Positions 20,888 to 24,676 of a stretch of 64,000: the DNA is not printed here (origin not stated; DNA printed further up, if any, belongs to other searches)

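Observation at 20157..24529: Orphan ZAS-type anti-sigma-like membrane protein translationally coupled (TGATG) to a 1163-aa outer-membrane barrel protein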

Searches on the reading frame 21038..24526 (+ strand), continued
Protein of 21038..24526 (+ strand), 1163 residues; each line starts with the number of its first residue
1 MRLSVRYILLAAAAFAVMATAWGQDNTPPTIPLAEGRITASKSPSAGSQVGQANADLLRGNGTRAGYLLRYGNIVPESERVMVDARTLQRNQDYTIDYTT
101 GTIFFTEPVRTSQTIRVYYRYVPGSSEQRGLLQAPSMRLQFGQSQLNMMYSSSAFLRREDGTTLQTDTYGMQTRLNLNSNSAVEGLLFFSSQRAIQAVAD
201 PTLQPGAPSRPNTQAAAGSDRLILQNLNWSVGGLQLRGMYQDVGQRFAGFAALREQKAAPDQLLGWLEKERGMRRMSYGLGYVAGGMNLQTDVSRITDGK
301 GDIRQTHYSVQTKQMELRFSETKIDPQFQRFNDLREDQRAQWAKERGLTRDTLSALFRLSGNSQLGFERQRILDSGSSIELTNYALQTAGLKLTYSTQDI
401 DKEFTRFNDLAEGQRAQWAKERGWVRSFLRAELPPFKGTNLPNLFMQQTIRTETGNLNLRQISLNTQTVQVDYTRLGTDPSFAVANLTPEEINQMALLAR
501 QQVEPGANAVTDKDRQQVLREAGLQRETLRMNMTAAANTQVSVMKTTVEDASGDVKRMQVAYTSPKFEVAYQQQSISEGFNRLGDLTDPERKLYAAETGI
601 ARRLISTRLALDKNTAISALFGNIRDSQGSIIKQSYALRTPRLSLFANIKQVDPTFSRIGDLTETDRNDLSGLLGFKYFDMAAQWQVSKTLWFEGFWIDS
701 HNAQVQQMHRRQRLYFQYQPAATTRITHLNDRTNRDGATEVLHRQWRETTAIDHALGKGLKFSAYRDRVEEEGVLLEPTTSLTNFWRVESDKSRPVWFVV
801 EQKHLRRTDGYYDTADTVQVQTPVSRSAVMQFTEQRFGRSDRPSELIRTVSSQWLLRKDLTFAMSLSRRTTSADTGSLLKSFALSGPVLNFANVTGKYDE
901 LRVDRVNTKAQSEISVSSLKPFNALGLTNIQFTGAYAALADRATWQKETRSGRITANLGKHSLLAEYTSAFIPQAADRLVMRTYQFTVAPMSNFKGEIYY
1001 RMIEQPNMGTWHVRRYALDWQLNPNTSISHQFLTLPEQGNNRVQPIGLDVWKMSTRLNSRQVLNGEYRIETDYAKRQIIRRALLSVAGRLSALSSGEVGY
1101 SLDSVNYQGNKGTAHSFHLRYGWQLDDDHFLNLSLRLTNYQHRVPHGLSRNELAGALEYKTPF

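Call 32: predict_structure(alignment_id=A1)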
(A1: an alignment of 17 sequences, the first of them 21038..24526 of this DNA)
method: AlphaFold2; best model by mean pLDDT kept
length: 1163 residues; sequences in the alignment: 17
mean_pLDDT: 83.7   pTM: 0.47
mean pLDDT of the five models: 83.7, 82.1, 80.9, 80.9, 80.0
residues with pLDDT >= 90: 537; 70-90: 480; 50-70: 79; < 50: 67
segments of 3 or more residues with pLDDT < 50: 1-7, 9-27, 29-50, 125-128, 130-135, 212-214
pLDDT, mean of each block of 10 residues (from residue 1): 42 36 27 24 29 74 69 79 81 79 77 80 55 48 58 62 73 76 85 64 50 60 89 85 86 77 85 90 84 90 92 90 90 81 89 90 89 90 91 94 88 84 94 83 92 93 91 94 90 91 84 89 93 89 95 94 93 93 87 89 95 91 94 95 94 90 88 91 92 94 88 94 92 79 87 87 95 76 95 87 92 93 86 92 89 87 92 82 86 90 80 91 88 93 86 92 94 75 90 89 83 93 92 86 89 91 95 91 93 90 87 93 84 93 80 89 56
secondary structure, 60 per line:
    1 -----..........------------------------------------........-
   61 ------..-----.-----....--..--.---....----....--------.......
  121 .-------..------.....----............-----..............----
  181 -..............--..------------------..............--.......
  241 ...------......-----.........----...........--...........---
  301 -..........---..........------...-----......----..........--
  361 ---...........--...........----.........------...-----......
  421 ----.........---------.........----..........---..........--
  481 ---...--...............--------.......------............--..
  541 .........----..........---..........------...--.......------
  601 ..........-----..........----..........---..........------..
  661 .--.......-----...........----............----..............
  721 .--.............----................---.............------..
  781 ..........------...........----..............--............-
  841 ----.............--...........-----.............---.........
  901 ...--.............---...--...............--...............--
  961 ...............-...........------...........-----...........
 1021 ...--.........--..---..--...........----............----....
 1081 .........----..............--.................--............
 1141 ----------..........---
elements in order (helices of 4 or more, strands of 3 or more residues): H6-15 E52-59 E80-83 E94-97 E102-105 E114-121 E137-141 E146-157 E163-176 E182-195 E218-231 E234-243 H250-255 H261-269 E274-284 E287-297 E302-311 E315-324 H339-344 E349-358 E364-374 E377-387 E392-400 H415-420 E425-433 E443-451 E456-465 E469-478 H489-503 H512-518 E525-536 E539-549 E554-563 E567-576 H588-594 E601-610 E616-625 E630-639 E643-652 H664-670 E676-686 E691-702 E707-721 E724-736 E741-756 E760-772 E779-790 E797-807 E812-825 E828-839 E845-857 E860-870 E876-888 E892-903 E906-918 E922-924 E927-941 E944-958 E961-972 E977-987 E994-1004 E1010-1023 E1026-1034 E1046-1056 E1061-1072 E1077-1089 E1094-1107 E1110-1126 E1129-1140 E1151-1160

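Call 35: fold_search(model_id=the predicted structure, library=pdb)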
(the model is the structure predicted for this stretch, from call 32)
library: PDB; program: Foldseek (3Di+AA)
matches with E <= 10: 741; with E <= 0.001: 72
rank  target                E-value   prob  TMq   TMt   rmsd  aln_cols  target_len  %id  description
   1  8gl6_A                4.3e-09  1.00  0.16  0.09  46.1      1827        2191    7  The Type 9 Secretion System in vitro assembled, RemA-CTD substrate bound complex (released 2024-01-31)
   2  9ea7                  1.2e-08  1.00  0.17  0.06  52.4      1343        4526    8  The Structure of ApoB100 from Human Low-Density Lipoprotein (released 2024-12-18)
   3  8gl8_A                2.1e-08  1.00  0.16  0.09  45.5      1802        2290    7  The Type 9 Secretion System Extended Translocon - SprA-PorV-PPI-RemZ-SkpA-SprE complex (released 2024-01-31)
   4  6h3i_A                2.9e-08  1.00  0.15  0.09  45.8      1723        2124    8  Structural snapshots of the Type 9 protein translocon (released 2018-11-07)
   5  9e9r                  4.9e-08  1.00  0.10  0.04  57.9      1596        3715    8  The Structure of ApoB100 from Human Low-Density Lipoprotein (released 2024-12-18)
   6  7omm_A                8.5e-08  1.00  0.15  0.22  23.9       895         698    9  Cryo-EM structure of N. gonorhoeae LptDE in complex with ProMacrobodies (MBPs have not been built de novo) (released 2022-05-04)
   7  9bdt_A                1.7e-07  1.00  0.14  0.06  54.1      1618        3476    6  Apolipoprotein B 100 bound to LDL receptor and legobody (released 2024-12-25)
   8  5iv9_A                2.2e-06  1.00  0.15  0.21  25.8       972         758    7  The LPS Transporter LptDE from Klebsiella pneumoniae, full-length (released 2016-05-18)
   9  8h1s_A                2.8e-06  1.00  0.15  0.19  24.4       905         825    9  Crystal structure of apo-LptDE complex (released 2023-10-11)
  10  9fz5_A                3.1e-06  1.00  0.14  0.19  23.6       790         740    8  Cryo-EM structure of LptDE-YedD complex from Escherichia Coli (released 2025-04-09)
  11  2hdi_A                3.6e-06  1.00  0.13  0.21  27.6       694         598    9  Crystal structure of the Colicin I receptor Cir from E.coli in complex with receptor binding domain of Colicin Ia. (released 2007-05-08)
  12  3rgn                  5.5e-06  1.00  0.14  0.26  24.0       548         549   10  Crystal structure of spin-labeled BtuB W371R1 (released 2011-10-26)
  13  9bde_A                5.8e-06  1.00  0.21  0.22  48.0      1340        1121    8  Middle Region of Apolipoprotein B 100 bound to Low Density Lipoprotein Receptor (released 2024-12-25)
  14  8h1s_C                5.8e-06  1.00  0.14  0.19  25.3       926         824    9  Crystal structure of apo-LptDE complex (released 2023-10-11)
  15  4q35_A                7.2e-06  1.00  0.13  0.18  25.9       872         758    8  Structure of a membrane protein (released 2014-06-25)
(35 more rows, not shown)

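Call 56: search_protein_representatives(alignment_id=A1)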
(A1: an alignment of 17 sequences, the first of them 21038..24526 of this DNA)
Query: 17 sequences, 1162 profile positions. Proteins with E-value up to 0.001 (for the whole library): 1798; up to 1e-10: 687; up to 1e-30: 283. The best 150 are listed.
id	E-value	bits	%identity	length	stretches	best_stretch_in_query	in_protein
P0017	0.0e+00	1684.1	-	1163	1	1-1162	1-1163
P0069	0.0e+00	1207.7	-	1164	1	1-1162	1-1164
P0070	0.0e+00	1194.3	-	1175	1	1-1162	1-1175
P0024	0.0e+00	1191.4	-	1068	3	384-838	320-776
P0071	0.0e+00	1179.2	-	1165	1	1-1162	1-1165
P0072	0.0e+00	1162.5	-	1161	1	1-1162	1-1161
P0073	0.0e+00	1160.1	-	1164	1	1-1162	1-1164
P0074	0.0e+00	1128.7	-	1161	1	8-1162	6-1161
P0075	0.0e+00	1121.8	-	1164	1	13-1162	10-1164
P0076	0.0e+00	1105.0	-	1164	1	9-1162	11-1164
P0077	0.0e+00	1090.7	-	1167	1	7-1162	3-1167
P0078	0.0e+00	1090.4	-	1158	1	8-1162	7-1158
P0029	0.0e+00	1086.2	-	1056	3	380-884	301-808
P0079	0.0e+00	1084.7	-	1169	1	6-1162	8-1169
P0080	0.0e+00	1080.7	-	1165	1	40-1162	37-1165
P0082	0.0e+00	1063.4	-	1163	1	9-1162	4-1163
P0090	0.0e+00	1026.1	-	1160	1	1-1162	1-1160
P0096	2.3e-297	1006.3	-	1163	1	6-1162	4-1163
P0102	2.5e-293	992.9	-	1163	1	7-1161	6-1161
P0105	1.3e-290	983.9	-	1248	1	30-1162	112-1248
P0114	2.2e-285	966.7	-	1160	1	36-1162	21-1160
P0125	4.7e-273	925.8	-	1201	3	19-487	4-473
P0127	1.5e-271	920.8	-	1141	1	44-1160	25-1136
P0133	1.4e-258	877.9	-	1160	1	28-1162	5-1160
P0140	4.2e-247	839.9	-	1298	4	267-890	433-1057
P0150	4.5e-239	813.3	-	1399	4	449-1162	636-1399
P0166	1.9e-221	754.9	-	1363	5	621-1162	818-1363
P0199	1.2e-172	593.3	-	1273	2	10-624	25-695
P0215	1.1e-148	514.0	-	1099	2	300-1159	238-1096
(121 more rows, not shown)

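Call 60: search_protein_families(library=pfam, proteins=[L002:11543-14089:-, L004:9582-11621:-, L006:9507-12260:-], max_evalue=0.01)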
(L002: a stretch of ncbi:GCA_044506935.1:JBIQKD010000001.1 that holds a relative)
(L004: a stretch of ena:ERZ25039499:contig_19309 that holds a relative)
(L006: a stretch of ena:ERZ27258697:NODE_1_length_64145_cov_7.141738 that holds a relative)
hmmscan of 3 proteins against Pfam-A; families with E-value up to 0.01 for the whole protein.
L002:11543-14089:- (848 aa): 0 families

L004:9582-11621:- (679 aa): 0 families

L006:9507-12260:- (917 aa): 0 families

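Call 64: find_related_loci(query=A6, collection=genome_contigs, flank=3000)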
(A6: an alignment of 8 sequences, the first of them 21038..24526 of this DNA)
Query A6 (1163 aa) in genome_contigs; peptide patterns used: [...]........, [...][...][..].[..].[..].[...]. (x = any residue, [..] = any of these).
182 stretches matched a pattern; 32 encode a relative of the query (tblastn E <= 1e-3); 32 distinct loci.
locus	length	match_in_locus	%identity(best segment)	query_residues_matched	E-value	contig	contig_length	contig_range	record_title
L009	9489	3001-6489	94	1-1163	0e+0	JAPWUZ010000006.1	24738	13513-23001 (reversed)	MAG: Armatimonadota bacterium isolate RSWS16 scaffold_232_c1, whole genome shotgun sequence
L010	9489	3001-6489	89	1-1163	0e+0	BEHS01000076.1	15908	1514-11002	Bacterium HR16 DNA, contig: NODE_1041_76, isolate: HRbin16, whole genome shotgun sequence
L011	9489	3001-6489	88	1-1163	0e+0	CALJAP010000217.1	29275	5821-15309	MAG: uncultured bacterium isolate S1_Bin_METABAT__209_1 genome assembly, contig: c_000003320726, whole genome shotgun se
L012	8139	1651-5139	84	1-1163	0e+0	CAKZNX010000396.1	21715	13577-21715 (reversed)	MAG TPA_asm: uncultured bacterium isolate SRR5214706_bin.3_CONCOCT_v1.1_MAG genome assembly, contig: ERZ1744544.1285, wh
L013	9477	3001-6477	83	1-1163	0e+0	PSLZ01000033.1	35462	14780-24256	MAG: Armatimonadota bacterium isolate ERB_33_1 NODE_322_length_35462_cov_7.979666, whole genome shotgun sequence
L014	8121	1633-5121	82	1-1163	0e+0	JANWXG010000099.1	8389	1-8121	MAG: bacterium isolate SKYG40 NODE_99_length_8389_cov_6.017204, whole genome shotgun sequence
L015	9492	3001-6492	84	1-1163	0e+0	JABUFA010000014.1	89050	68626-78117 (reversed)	MAG: Chthonomonadia bacterium isolate Ch118 NODE_504_length_89050_cov_35.2879_ID_8687591, whole genome shotgun sequence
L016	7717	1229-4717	87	1-1163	0e+0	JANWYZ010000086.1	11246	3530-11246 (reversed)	MAG: bacterium isolate SKYG83 NODE_86_length_11246_cov_3.369505, whole genome shotgun sequence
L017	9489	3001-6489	88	1-1163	0e+0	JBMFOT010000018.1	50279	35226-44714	MAG: Armatimonadota bacterium isolate KM4338-44 NODE_18_length_50279_cov_4.081351, whole genome shotgun sequence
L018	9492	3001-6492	84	1-1163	0e+0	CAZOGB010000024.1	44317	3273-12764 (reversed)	MAG TPA_asm: uncultured bacterium isolate binchicken_co30_132 genome assembly, contig: NODE_798_length_44317_cov_26.8599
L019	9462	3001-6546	28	36-1134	2e-119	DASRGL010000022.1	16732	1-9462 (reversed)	MAG TPA_asm: Chthonomonadaceae bacterium isolate SMAG_U10057 k141_1632992, whole genome shotgun sequence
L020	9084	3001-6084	28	58-1163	6e-125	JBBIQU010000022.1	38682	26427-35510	MAG: Chthonomonadales bacterium isolate PBS170224_bin_333 NODE_344_length_38682_cov_4.115644, whole genome shotgun seque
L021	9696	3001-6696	27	16-1163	2e-103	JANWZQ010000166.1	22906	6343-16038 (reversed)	MAG: Chthonomonadaceae bacterium isolate SKYG99 k141_666356, whole genome shotgun sequence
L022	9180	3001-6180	26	28-1163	7e-79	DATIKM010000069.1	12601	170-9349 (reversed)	MAG TPA_asm: Chthonomonadales bacterium isolate SMAG_U15718 k141_39900, whole genome shotgun sequence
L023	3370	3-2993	24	59-1163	9e-80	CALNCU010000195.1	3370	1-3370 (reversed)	MAG TPA_asm: uncultured Armatimonadetes bacterium isolate SRR1561993_bin.101_CONCOCT_v1.1_MAG genome assembly, contig: E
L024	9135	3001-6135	25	51-1163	3e-78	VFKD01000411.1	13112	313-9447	MAG: bacterium isolate Bin_57_9 c_000001410983, whole genome shotgun sequence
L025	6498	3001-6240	26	17-1163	3e-75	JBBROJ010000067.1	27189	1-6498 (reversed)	MAG: Chthonomonadales bacterium isolate La1_metabat2.270 LA1C_B2.270_k141_1820635L_27189_cov_17.7008, whole genome shotg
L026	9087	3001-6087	28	56-1163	2e-123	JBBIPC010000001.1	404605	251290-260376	MAG: Chthonomonadales bacterium isolate PLS170224_bin_294 NODE_9_length_404605_cov_9.456099, whole genome shotgun sequen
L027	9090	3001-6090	28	56-1163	5e-101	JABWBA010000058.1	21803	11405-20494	MAG: Chthonomonadales bacterium isolate MAG_18 scaffold_2415, whole genome shotgun sequence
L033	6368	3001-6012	28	49-1134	2e-51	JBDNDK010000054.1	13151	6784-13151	MAG: Armatimonadota bacterium isolate RM_bin9_OCT21 C54, whole genome shotgun sequence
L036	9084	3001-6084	27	58-1163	8e-102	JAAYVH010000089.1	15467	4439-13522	MAG: Chthonomonadales bacterium isolate AS27yjCOA_40 53722_AS27, whole genome shotgun sequence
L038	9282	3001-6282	27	8-1163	5e-87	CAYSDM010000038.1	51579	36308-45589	MAG TPA_asm: uncultured Chthonomonadaceae bacterium isolate binchicken_co274_461 genome assembly, contig: NODE_1703_leng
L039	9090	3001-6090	28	56-1163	8e-90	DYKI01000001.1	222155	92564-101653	MAG TPA_asm: Chthonomonas calidirosea isolate SulCav_AS07-7_64_28 SulCav_AS07_7_11_length_222155_cov_15_743368, whole ge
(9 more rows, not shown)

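Call 80: find_encoding_contigs(protein=P0025, flank=4000, max_places=1)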
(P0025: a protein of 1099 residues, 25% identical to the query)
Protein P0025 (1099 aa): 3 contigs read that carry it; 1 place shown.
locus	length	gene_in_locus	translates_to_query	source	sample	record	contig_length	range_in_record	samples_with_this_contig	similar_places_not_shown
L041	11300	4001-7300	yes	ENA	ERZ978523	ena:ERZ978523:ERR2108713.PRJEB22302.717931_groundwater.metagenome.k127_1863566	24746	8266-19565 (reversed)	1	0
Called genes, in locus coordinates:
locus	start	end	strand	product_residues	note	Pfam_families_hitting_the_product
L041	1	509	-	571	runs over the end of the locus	PF07635:PSCyt1, PF23414:Beta-prop_EML_2, PF24807:WD40_CDC20-Fz, PF23381:Beta-prop_IFT122_1st, PF25172:Beta-prop_WDR3_2nd, PF25174:Beta-prop_THOC3, PF25175:Beta-prop_WDR5, PF25391:WD40_Gbeta, +54 more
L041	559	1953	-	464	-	-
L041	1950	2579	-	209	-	PF00551:Formyl_trans_N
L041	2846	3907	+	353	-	PF13490:zf-HC2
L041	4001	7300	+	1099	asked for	-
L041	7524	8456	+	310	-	PF02735:Ku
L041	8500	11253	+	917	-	PF13298:LigD_N, PF01068:DNA_ligase_A_M, PF04679:DNA_ligase_A_C, PF21686:LigD_Prim-Pol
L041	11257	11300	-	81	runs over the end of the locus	-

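Call 81: find_encoding_contigs(protein=P0027, flank=4000, max_places=1)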
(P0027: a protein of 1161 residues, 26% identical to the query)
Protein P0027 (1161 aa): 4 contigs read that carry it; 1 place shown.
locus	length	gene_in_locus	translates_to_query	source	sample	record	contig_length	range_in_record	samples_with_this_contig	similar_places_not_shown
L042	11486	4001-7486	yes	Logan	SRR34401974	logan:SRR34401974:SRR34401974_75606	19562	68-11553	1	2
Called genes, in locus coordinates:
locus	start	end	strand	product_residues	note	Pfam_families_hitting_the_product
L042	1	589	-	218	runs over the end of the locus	?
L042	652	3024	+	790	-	-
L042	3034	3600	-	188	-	-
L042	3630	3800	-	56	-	-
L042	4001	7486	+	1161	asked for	-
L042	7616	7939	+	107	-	-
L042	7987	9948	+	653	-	PF13229:Beta_helix, PF05048:NosD (weak), PF13229:Beta_helix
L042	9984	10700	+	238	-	PF01138:RNase_PH, PF03725:RNase_PH_C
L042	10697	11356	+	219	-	PF01725:Ham1p_like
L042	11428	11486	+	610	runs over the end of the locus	PF00150:Cellulase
